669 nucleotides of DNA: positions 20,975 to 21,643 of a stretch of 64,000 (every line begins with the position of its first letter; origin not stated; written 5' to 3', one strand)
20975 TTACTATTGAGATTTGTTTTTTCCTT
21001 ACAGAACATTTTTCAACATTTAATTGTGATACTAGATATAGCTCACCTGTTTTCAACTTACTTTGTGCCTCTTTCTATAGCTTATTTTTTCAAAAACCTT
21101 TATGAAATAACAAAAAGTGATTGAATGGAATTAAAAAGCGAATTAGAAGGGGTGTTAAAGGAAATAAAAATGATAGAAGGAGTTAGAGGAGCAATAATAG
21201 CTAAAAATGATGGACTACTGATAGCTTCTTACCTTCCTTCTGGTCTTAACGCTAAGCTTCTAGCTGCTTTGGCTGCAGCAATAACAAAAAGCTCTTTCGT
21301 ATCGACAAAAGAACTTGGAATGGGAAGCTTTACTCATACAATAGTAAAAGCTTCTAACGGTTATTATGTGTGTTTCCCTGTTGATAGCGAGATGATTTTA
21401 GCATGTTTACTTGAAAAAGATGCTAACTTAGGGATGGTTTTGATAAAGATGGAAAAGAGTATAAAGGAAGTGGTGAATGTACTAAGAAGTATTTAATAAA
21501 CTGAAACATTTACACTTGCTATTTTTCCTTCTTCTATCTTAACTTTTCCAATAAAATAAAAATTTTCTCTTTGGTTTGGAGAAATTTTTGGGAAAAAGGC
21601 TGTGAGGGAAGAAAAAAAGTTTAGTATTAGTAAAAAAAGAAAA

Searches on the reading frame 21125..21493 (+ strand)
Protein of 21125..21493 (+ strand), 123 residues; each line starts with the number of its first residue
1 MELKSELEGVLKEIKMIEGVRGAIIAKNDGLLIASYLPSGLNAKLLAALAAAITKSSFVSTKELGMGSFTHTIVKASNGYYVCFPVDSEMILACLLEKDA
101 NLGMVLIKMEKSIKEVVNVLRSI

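Call 73: search_protein_families(library=pfam, proteins=[window:21125-21493:+], max_evalue=0.001)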
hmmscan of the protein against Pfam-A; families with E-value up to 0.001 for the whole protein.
window:21125-21493:+ (123 aa): 2 families
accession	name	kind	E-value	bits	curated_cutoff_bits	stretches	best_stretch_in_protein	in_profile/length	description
PF03259.23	Robl_LC7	-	5.1e-14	52.2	23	1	8-95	3-90/91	Roadblock/LC7 domain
PF08923.16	MAPKK1_Int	-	3.8e-05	23.9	25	1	3-122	3-117/119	Mitogen-activated protein kinase kinase 1 interacting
